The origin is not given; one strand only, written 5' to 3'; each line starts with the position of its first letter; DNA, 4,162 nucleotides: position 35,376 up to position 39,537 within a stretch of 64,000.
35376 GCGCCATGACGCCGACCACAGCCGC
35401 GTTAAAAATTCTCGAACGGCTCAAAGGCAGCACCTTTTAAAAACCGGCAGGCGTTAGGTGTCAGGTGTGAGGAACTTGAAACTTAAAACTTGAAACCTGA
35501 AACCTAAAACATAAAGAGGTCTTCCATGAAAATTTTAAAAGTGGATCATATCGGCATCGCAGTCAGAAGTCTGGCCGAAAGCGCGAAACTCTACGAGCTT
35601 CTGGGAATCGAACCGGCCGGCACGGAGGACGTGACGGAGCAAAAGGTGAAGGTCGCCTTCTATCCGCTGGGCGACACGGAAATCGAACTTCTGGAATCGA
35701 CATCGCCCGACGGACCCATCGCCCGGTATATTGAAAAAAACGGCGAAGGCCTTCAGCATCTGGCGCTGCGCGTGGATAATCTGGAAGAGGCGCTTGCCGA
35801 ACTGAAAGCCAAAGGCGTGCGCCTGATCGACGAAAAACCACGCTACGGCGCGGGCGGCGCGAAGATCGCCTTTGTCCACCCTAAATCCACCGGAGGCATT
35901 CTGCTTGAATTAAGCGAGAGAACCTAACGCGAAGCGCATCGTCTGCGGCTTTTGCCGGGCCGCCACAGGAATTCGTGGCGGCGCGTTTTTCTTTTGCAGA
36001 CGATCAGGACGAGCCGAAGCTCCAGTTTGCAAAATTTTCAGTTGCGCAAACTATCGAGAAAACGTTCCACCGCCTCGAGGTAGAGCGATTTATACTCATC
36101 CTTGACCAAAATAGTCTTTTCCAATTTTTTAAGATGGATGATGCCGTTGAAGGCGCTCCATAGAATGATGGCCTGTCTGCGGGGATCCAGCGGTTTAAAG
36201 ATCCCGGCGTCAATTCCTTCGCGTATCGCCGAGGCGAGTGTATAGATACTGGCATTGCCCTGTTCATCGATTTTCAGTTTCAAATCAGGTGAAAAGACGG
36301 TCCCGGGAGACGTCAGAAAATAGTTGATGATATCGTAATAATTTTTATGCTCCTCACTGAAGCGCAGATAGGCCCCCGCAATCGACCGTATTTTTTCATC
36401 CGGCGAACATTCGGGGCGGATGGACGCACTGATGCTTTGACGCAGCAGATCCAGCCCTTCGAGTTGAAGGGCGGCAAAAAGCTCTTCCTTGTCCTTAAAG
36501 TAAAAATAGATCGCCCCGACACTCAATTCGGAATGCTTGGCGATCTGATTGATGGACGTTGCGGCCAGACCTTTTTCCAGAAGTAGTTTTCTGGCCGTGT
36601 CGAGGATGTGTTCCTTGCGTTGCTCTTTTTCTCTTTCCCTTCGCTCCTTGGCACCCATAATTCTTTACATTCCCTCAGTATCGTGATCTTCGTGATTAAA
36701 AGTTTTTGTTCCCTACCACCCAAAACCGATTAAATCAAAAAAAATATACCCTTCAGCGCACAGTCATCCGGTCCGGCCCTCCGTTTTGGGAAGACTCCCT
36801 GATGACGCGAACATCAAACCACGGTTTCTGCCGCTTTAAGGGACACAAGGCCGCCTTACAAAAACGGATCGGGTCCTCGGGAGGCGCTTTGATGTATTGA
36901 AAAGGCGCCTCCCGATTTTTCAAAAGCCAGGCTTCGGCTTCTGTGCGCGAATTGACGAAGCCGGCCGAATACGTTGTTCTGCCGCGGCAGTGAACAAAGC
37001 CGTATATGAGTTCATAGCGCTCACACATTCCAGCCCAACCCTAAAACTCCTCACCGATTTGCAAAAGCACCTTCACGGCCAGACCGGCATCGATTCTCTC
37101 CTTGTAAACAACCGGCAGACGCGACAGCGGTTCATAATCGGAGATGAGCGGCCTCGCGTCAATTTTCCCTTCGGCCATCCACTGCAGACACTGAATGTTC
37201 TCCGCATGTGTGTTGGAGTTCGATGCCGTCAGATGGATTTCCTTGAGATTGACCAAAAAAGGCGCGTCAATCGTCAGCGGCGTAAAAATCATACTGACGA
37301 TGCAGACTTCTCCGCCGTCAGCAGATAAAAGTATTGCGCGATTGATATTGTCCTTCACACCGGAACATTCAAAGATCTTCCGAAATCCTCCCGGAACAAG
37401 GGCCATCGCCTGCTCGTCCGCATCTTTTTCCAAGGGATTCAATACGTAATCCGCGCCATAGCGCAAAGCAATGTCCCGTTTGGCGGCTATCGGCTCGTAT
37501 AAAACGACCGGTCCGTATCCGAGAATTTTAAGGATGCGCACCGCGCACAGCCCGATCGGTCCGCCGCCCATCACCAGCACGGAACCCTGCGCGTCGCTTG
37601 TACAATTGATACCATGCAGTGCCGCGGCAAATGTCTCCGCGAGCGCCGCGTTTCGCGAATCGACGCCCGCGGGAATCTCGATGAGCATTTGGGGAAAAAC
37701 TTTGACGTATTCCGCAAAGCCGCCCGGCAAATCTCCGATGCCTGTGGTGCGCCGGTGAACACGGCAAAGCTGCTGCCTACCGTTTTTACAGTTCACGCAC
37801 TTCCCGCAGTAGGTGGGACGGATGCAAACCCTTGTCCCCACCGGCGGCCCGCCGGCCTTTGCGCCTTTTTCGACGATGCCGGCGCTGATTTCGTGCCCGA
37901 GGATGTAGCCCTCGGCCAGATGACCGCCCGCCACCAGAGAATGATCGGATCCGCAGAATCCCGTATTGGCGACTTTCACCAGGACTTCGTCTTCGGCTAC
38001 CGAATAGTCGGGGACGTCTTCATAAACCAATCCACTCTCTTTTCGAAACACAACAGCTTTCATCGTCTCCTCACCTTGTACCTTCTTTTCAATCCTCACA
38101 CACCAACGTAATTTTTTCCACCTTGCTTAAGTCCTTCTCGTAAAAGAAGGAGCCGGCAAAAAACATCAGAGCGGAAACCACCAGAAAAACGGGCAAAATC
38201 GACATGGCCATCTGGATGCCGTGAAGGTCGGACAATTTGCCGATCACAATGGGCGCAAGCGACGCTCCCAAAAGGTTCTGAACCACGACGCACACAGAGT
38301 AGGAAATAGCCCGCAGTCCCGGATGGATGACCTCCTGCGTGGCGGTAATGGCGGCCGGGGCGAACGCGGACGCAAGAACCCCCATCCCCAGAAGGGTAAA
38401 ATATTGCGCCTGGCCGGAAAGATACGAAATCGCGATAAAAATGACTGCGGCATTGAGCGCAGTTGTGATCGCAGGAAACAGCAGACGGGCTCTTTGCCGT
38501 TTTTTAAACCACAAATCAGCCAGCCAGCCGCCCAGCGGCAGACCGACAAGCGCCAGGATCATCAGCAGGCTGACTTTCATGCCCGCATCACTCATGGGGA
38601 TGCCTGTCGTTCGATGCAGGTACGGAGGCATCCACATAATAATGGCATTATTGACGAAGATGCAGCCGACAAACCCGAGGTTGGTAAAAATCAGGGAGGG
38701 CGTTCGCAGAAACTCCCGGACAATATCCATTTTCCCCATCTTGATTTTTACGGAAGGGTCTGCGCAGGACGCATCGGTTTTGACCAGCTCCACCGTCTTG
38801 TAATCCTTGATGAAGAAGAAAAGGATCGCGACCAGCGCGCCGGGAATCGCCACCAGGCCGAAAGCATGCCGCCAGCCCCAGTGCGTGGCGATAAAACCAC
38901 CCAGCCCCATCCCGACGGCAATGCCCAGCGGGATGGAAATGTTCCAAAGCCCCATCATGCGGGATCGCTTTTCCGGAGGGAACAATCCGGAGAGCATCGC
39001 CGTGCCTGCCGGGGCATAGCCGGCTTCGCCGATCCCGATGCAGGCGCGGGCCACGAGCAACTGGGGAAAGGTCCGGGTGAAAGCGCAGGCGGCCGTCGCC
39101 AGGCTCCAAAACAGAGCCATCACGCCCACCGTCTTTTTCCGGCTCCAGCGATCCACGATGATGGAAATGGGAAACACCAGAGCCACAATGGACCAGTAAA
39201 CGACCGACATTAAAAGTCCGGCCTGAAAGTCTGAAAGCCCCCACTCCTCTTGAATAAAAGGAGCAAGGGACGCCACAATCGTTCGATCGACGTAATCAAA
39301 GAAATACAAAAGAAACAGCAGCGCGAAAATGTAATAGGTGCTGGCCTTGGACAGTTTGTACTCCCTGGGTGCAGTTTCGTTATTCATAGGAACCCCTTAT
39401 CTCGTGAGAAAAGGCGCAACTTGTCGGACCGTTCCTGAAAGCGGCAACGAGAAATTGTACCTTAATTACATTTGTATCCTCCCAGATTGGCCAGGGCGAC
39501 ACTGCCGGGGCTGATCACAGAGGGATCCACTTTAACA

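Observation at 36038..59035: Candidate new system: a complete dsr operon continuous with an Xsc/AckA organosulfonate-desulfonation module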

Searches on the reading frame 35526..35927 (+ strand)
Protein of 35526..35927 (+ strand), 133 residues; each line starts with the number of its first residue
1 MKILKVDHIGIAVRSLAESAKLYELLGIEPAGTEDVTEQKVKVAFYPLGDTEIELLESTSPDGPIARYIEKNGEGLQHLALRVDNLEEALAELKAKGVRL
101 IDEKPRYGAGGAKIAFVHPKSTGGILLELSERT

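Call 77: search_protein_families(library=pfam, max_evalue=1, proteins=[window:35526-35927:+])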
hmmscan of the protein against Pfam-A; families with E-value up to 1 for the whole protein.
window:35526-35927:+ (133 aa): 4 families
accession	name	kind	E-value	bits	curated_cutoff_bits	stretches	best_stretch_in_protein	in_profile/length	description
PF13669.12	Glyoxalase_4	-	4.1e-27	95.1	27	1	7-116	1-109/109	Glyoxalase/Bleomycin resistance protein/Dioxygenase superfamily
PF00903.31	Glyoxalase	-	1.1e-18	68.2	20.6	1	5-129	1-121/121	Glyoxalase/Bleomycin resistance protein/Dioxygenase superfamily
PF13468.12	Glyoxalase_3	-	1.2e-08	35.6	25.1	1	6-102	1-102/176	Glyoxalase-like domain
PF18029.7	Glyoxalase_6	-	0.07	14.2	23.6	1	27-108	21-91/106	Glyoxalase-like domain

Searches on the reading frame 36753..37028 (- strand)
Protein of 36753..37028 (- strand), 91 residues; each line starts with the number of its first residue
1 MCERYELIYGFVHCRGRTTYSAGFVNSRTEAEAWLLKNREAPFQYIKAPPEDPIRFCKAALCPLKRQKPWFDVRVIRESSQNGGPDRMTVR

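Call 5: search_protein_families(library=ncbifam, proteins=[window:36753-37028:-], max_evalue=0.00001)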
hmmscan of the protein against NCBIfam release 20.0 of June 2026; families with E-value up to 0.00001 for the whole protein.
window:36753-37028:- (91 aa): 0 families

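Call 77: search_protein_families(library=pfam, max_evalue=1, proteins=[window:36753-37028:-])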
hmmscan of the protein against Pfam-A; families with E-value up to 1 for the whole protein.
window:36753-37028:- (91 aa): 0 families

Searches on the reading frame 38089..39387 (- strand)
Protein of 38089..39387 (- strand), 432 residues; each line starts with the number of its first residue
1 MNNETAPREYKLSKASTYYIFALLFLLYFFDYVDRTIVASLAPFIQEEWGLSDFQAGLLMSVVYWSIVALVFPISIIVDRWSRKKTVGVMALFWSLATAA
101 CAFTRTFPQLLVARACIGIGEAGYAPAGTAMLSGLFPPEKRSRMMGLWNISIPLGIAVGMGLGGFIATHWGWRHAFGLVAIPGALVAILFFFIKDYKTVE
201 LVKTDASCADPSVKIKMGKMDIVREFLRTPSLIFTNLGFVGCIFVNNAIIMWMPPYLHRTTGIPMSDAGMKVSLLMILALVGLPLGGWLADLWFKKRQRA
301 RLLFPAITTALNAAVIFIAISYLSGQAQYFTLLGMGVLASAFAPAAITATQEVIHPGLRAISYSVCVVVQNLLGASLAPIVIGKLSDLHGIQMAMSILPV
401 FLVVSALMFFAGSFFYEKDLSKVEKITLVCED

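Call 4: search_protein_families(library=pfam, proteins=[window:38089-39387:-])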
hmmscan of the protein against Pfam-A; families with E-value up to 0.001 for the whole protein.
window:38089-39387:- (432 aa): 4 families
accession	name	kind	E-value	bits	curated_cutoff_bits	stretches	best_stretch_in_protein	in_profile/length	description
PF07690.21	MFS_1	-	7.4e-58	196.5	33.4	1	24-379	1-347/347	Major Facilitator Superfamily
PF00083.30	Sugar_tr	-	1.2e-11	44.6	22.3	1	52-416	44-437/452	Sugar (and other) transporter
PF03137.26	OATP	-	7.8e-09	34.8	25.8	0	109-170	135-196/545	Organic Anion Transporter Polypeptide (OATP) family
PF00854.27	PTR2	-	5.2e-05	22.7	27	0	86-193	12-120/392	POT family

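Call 5: search_protein_families(library=ncbifam, proteins=[window:38089-39387:-], max_evalue=0.00001)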
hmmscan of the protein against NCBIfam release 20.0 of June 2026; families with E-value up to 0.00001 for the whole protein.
window:38089-39387:- (432 aa): 41 families (the best 25 are shown)
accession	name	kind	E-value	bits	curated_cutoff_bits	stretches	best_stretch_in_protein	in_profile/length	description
TIGR00893.1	2A0114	subfamily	2e-52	178.5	395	1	26-409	1-395/399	D-galactonate transporter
TIGR00881.1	2A0104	subfamily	5.9e-30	104.5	407.75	1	25-392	1-376/379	phosphoglycerate transporter protein PgtP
TIGR00895.1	2A0115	subfamily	5e-28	98.1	418.55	1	17-385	15-397/398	aromatic acid/H+ symport family MFS transporter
TIGR00880.1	2_A_01_02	superfamily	9e-19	68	131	1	70-193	13-137/141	multidrug resistance protein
TIGR00711.1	efflux_EmrB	subfamily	4.7e-17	61.9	230.2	1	24-194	7-177/485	DHA2 family efflux MFS transporter permease subunit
NF053517.1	HbztTptrPcaK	equivalog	3.2e-16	59.3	770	1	17-198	17-199/437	4-hydroxybenzoate transporter PcaK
TIGR00886.1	2A0108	subfamily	1.3e-15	57.4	311.7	1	29-350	11-341/368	NarK family nitrate/nitrite MFS transporter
TIGR00894.1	2A0114euk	subfamily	6.8e-15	54.5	626.45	1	49-415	71-446/465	Na(+)-dependent inorganic phosphate cotransporter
NF008586.0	PRK11551.1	equivalog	1.3e-14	54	410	1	14-405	10-389/406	3-(3-hydroxy-phenyl)propionate transporter MhpT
TIGR02332.1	HpaX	equivalog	5.1e-14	52.2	615.4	1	22-391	11-398/412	4-hydroxyphenylacetate permease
NF033135.1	cmx_cmrA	equivalog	1.1e-13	51.1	400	1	37-408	21-371/374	Cmx/CmrA family chloramphenicol efflux MFS transporter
TIGR00891.1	2A0112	subfamily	9.6e-13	48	552.9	1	19-399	12-402/405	sialate:H+ symport family MFS transporter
NF038077.1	MFS_export_MxcK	equivalog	2e-12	46.8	525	1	22-193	14-185/405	myxochelin export MFS transporter MxcK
NF011571.1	PRK14995.1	subfamily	4.2e-12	45.6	701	1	18-189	5-176/493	SmvA family efflux MFS transporter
NF003024.0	PRK03893.1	subfamily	1.2e-11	44.1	604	1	10-185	12-187/497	sialate:H+ symport family MFS transporter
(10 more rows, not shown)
